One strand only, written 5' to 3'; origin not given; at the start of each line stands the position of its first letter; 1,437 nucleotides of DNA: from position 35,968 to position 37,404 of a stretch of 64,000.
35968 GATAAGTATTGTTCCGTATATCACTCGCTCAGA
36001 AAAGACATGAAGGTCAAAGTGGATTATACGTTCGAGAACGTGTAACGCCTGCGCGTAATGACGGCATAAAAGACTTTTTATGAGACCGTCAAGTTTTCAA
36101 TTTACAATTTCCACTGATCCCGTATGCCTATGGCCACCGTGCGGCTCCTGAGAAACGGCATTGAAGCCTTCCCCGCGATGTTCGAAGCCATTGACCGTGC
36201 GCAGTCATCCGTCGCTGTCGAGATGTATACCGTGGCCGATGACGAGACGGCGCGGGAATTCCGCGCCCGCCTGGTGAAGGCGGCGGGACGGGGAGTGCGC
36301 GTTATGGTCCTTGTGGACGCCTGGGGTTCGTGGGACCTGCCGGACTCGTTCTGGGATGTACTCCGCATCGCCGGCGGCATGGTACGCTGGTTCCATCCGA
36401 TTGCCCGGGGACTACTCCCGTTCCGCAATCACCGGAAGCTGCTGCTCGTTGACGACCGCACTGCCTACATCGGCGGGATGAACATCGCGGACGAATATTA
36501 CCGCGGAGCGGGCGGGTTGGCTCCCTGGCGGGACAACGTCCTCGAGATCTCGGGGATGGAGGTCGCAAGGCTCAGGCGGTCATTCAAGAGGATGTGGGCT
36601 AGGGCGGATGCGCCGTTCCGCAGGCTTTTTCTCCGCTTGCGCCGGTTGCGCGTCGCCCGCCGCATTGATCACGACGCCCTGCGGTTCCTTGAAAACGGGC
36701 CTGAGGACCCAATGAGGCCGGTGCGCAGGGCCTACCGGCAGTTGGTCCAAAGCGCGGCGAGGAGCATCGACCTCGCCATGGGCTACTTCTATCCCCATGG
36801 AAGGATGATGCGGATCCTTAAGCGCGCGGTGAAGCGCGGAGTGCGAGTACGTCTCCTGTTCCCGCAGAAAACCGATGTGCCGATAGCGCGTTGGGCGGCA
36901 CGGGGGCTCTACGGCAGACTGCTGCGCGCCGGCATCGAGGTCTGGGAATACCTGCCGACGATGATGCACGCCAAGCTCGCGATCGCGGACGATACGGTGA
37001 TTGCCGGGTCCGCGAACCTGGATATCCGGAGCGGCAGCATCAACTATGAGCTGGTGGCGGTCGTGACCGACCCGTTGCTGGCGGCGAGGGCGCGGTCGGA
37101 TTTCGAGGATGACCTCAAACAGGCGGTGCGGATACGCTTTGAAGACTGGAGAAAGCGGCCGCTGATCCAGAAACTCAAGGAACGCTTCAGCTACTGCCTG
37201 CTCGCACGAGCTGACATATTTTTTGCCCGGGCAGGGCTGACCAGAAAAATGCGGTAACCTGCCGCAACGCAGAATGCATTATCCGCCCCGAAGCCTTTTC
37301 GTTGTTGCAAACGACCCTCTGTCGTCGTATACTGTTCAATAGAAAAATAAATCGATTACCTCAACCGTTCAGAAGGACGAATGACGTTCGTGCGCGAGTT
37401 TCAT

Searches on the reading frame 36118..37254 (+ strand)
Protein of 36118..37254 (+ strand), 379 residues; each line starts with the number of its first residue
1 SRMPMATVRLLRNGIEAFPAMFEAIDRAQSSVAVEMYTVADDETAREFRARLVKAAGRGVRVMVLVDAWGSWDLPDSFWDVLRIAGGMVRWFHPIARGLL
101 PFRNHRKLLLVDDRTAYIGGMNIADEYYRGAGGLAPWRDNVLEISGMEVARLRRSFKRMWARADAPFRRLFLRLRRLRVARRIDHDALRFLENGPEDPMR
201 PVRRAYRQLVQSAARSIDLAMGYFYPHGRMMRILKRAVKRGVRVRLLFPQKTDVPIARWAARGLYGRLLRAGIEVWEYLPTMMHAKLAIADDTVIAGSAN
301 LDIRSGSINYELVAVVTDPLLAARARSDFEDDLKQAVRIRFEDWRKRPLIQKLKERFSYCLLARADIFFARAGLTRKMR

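Call 66: search_protein_families(library=pfam, proteins=[window:36118-37254:+], max_evalue=0.0001)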
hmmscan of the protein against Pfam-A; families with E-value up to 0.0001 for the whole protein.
window:36118-37254:+ (379 aa): 2 families
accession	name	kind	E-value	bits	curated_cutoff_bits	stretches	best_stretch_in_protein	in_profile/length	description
PF13091.12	PLDc_2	-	3e-45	153.7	27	2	207-332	2-131/132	PLD-like domain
PF00614.28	PLDc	-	5.7e-13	48.7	21.9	1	101-127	2-28/28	Phospholipase D Active site motif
